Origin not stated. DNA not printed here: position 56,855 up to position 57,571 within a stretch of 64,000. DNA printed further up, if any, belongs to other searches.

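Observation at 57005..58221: HTH-Panacea antitoxin-like gene translationally coupled to an uncharacterised 138-aa toxin candidate, with triple half-site operator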

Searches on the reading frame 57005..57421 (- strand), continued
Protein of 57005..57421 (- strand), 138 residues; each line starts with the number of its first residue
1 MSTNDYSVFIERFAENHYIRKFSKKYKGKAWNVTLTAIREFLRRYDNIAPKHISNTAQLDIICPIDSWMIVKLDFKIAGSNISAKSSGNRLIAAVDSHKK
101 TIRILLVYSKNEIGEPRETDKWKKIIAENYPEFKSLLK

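Call 69: search_protein_families(library=pfam, alignment_id=A5, max_evalue=0.00001)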
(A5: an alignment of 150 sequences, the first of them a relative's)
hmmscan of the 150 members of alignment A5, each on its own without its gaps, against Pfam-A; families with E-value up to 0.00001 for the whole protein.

A. member 1, L001:2527-3300:- (257 aa): 0 families

B. families by the number of members that match (of 150 scanned): 138 families (the first 25 are shown)
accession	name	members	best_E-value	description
PF04851.21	ResIII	6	3.3e-40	Type III restriction enzyme, res subunit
PF18766.7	SWI2_SNF2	5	1.2e-80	SWI2/SNF2 ATPase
PF22679.2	T1R_D3-like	4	2.4e-61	Type I restriction enzyme subunit R domain 3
PF04313.20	HSDR_N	4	1.1e-47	Type I restriction enzyme R protein N terminus (HSDR_N)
PF01420.25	Methylase_S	4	1.2e-29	Type I restriction modification DNA specificity domain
PF11867.13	T1RH-like_C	3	2.5e-125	Type I restriction enzyme HindI endonuclease subunit-like, C-terminal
PF18135.7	Type_ISP_C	3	6.4e-71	Type ISP C-terminal specificity domain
PF13635.12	DUF4143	3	3.5e-32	Domain of unknown function (DUF4143)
PF13173.12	AAA_14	3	1.8e-28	AAA domain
PF02384.22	N6_Mtase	3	1e-13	N-6 DNA Methylase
PF00270.35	DEAD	3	1.2e-11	DEAD/DEAH box helicase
PF07669.17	Eco57I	3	2e-11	Eco57I restriction-modification methylase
PF13310.11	Virulence_RhuM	2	2.9e-104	Virulence protein RhuM family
PF00145.23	DNA_methylase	2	9.1e-92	C-5 cytosine-specific DNA methylase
PF01555.25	N6_N4_Mtase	2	8e-61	DNA methylase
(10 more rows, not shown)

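Call 70: search_protein_families(library=pfam, proteins=[L010:120-2243:+, L010:2221-3129:+, L010:4398-4832:-, L025:4421-7480:+, L052:4418-7549:+, L052:4-2655:+, L030:590-3085:+, L059:63-2579:+, L064:151-2577:+, L071:113-2911:+], max_evalue=0.00001)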
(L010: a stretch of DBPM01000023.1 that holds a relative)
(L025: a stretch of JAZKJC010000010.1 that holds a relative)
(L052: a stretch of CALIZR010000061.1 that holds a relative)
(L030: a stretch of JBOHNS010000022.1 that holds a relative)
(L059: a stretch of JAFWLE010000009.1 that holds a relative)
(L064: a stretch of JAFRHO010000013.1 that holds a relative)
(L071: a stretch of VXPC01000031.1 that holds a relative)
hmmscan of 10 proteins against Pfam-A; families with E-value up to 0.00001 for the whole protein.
L010:120-2243:+ (707 aa): 4 families
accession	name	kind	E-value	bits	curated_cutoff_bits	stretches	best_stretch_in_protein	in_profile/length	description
PF18135.7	Type_ISP_C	-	6.4e-71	239.6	25.9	1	369-699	1-341/342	Type ISP C-terminal specificity domain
PF07669.17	Eco57I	-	2e-11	44.7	25.3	1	100-274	3-166/171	Eco57I restriction-modification methylase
PF02384.22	N6_Mtase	-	8.8e-09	35.5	20.4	1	1-262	25-203/311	N-6 DNA Methylase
PF20473.4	MmeI_Mtase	-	3.1e-07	30.3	27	1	47-262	12-217/259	MmeI, DNA-methyltransferase domain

L010:2221-3129:+ (302 aa): 1 family
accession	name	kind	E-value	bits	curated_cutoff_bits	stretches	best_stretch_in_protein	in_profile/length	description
PF12686.12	DUF3800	-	3.5e-15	57.4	21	1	15-238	1-148/149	Protein of unknown function (DUF3800)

L010:4398-4832:- (144 aa): 0 families

L025:4421-7480:+ (1019 aa): 5 families
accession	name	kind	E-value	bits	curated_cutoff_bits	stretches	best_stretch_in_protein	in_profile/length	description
PF11867.13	T1RH-like_C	-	1.4e-122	409.7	26.8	1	687-1011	1-326/329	Type I restriction enzyme HindI endonuclease subunit-like, C-terminal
PF18766.7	SWI2_SNF2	-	1.2e-80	270.8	26.7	1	266-501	1-219/221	SWI2/SNF2 ATPase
PF04313.20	HSDR_N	-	2.1e-47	162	25.1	1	1-201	2-192/198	Type I restriction enzyme R protein N terminus (HSDR_N)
PF22679.2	T1R_D3-like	-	2.3e-22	80.6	27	1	602-670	86-156/158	Type I restriction enzyme subunit R domain 3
PF04851.21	ResIII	-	3e-19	69.9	22.5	1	273-435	10-163/164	Type III restriction enzyme, res subunit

L052:4418-7549:+ (1043 aa): 5 families
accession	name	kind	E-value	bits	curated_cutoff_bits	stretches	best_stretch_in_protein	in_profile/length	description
PF11867.13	T1RH-like_C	-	2.9e-106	356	26.8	1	699-1023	1-326/329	Type I restriction enzyme HindI endonuclease subunit-like, C-terminal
PF18766.7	SWI2_SNF2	-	1.6e-77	260.5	26.7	1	266-510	1-216/221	SWI2/SNF2 ATPase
PF04313.20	HSDR_N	-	4e-45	154.6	25.1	1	1-206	2-196/198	Type I restriction enzyme R protein N terminus (HSDR_N)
PF22679.2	T1R_D3-like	-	9.4e-21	75.3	27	1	614-682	86-156/158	Type I restriction enzyme subunit R domain 3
PF04851.21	ResIII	-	5e-17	62.7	22.5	1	286-447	21-163/164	Type III restriction enzyme, res subunit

L052:4-2655:+ (883 aa): 4 families
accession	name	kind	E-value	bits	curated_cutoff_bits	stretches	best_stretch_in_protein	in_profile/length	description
PF13604.12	AAA_30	-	2.4e-17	63.8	27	1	491-653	12-181/191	AAA domain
PF01443.25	Viral_helicase1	-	3.7e-15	56.8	21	1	803-850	178-227/228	Viral superfamily 1 RNA helicase core domain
PF13245.12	AAA_19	-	1e-12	48.8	25.1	1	496-601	11-131/134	AAA domain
PF13538.12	UvrD_C_2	-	7.1e-12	45.4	27.4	1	803-849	2-51/52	UvrD-like helicase C-terminal domain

L030:590-3085:+ (831 aa): 2 families
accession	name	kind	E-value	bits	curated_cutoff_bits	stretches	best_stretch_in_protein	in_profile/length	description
PF04851.21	ResIII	-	1.7e-16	61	22.5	1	1-260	2-163/164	Type III restriction enzyme, res subunit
PF00270.35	DEAD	-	6.1e-08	33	26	0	62-130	18-84/167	DEAD/DEAH box helicase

L059:63-2579:+ (838 aa): 4 families
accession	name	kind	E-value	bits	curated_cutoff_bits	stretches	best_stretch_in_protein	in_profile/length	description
PF18135.7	Type_ISP_C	-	1.7e-60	205.4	25.9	1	508-835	1-341/342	Type ISP C-terminal specificity domain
PF02384.22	N6_Mtase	-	1e-12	48.4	20.4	0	106-151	3-48/311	N-6 DNA Methylase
PF07669.17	Eco57I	-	2.2e-08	34.8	25.3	1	317-410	76-165/171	Eco57I restriction-modification methylase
PF20473.4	MmeI_Mtase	-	5.4e-06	26.2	27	0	190-400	16-217/259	MmeI, DNA-methyltransferase domain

L064:151-2577:+ (808 aa): 5 families
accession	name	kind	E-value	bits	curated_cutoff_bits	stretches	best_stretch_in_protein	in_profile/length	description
PF12008.13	EcoR124_C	-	1.4e-64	218.7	23.1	1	544-804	1-260/260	Type I restriction and modification enzyme - subunit R C terminal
PF22679.2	T1R_D3-like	-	2.4e-61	207.2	27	1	360-523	2-158/158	Type I restriction enzyme subunit R domain 3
PF18766.7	SWI2_SNF2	-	9.4e-55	186.1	26.7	1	65-300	1-212/221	SWI2/SNF2 ATPase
PF04851.21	ResIII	-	2.9e-38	131.8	22.5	1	61-236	3-163/164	Type III restriction enzyme, res subunit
PF00270.35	DEAD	-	1.5e-09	38.3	26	1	98-236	22-161/167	DEAD/DEAH box helicase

L071:113-2911:+ (932 aa): 2 families
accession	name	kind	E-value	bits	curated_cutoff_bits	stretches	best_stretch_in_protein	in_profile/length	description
PF02534.20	T4SS-DNA_transf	-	2.7e-09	36.8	20.1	1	402-733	39-380/468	Type IV secretory system Conjugative DNA transfer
PF12696.13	TraG-D_C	-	5e-06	26.9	22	0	665-726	3-69/126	TraM recognition site of TraD and TraG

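Call 75: search_protein_families(library=padloc, proteins=[L010:2221-3129:+, L010:4398-4832:-], max_evalue=0.01)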
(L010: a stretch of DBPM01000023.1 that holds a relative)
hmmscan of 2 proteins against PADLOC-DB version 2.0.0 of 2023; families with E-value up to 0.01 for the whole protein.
L010:2221-3129:+ (302 aa): 0 families

L010:4398-4832:- (144 aa): 0 families

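Call 77: search_protein_families(library=pfam, proteins=[L065:4524-5246:+, L065:5230-5580:+, L066:1499-2221:+, L066:2371-2931:+, L072:4301-5020:+, L072:1404-3152:-, L072:5486-6493:-, L072:7044-8483:-, L072:8505-9395:-, L072:9409-10347:-], max_evalue=0.001)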
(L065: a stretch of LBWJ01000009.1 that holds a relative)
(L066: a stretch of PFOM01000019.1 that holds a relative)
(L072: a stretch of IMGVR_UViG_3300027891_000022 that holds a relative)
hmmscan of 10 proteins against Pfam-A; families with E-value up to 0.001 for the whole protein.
L065:4524-5246:+ (240 aa): 6 families
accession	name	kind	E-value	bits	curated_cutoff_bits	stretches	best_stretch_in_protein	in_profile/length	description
PF13274.11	SocA_Panacea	-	2.1e-18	67.7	25.7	1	102-210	1-112/113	Antitoxin SocA-like, Panacea domain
PF01381.28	HTH_3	-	3.4e-10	40.2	23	1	7-55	1-49/55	Helix-turn-helix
PF12844.13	HTH_19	-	3.1e-06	27.4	30.2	1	6-56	3-53/64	Helix-turn-helix domain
PF13560.12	HTH_31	-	1.4e-05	25.7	27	1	8-44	7-44/64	Helix-turn-helix domain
PF20432.4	Xre-like-HTH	-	4.9e-05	24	25.8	1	8-52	16-60/63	Antitoxin Xre-like helix-turn-helix domain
PF13443.12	HTH_26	-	0.00047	20.8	22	0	6-45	1-41/63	Cro/C1-type HTH DNA-binding domain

L065:5230-5580:+ (116 aa): 0 families

L066:1499-2221:+ (240 aa): 0 families

L066:2371-2931:+ (186 aa): 1 family
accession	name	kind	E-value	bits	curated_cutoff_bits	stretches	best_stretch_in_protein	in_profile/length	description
PF13310.11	Virulence_RhuM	-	1.4e-41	142.9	33.7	1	76-172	4-101/252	Virulence protein RhuM family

L072:4301-5020:+ (239 aa): 3 families
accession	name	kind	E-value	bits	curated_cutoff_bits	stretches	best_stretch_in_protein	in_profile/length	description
PF13274.11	SocA_Panacea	-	5.4e-13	50.3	25.7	1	106-212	1-113/113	Antitoxin SocA-like, Panacea domain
PF01381.28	HTH_3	-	1.4e-11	44.7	23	1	9-58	1-50/55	Helix-turn-helix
PF13560.12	HTH_31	-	5.2e-07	30.3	27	1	10-56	7-54/64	Helix-turn-helix domain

L072:1404-3152:- (582 aa): 3 families
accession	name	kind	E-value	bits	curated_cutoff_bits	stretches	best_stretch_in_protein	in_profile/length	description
PF00239.26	Resolvase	-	8.9e-29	100.9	23.3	1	27-173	3-144/145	Resolvase, N terminal domain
PF07508.19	Recombinase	-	5.2e-21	75.3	21.1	1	194-303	1-102/102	Recombinase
PF13408.12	Zn_ribbon_recom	-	2.5e-07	31.4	25.3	1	319-377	1-53/58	Recombinase zinc beta ribbon domain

L072:5486-6493:- (335 aa): 3 families
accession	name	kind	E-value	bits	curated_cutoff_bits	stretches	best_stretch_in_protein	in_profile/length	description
PF01510.30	Amidase_2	-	6.7e-18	65.7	26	1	21-149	4-120/131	N-acetylmuramoyl-L-alanine amidase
PF01471.23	PG_binding_1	-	5.5e-12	46.1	23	1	204-259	1-57/57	Putative peptidoglycan binding domain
PF09374.15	PG_binding_3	-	0.00023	21.7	24.6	0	236-295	3-61/76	Predicted Peptidoglycan domain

L072:7044-8483:- (479 aa): 1 family
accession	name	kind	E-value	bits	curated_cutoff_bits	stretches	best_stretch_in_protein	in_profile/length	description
PF19789.6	DUF6273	-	7.3e-31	107.8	23.5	1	41-262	1-172/172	Domain of unknown function (DUF6273)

L072:8505-9395:- (296 aa): 0 families

L072:9409-10347:- (312 aa): 0 families
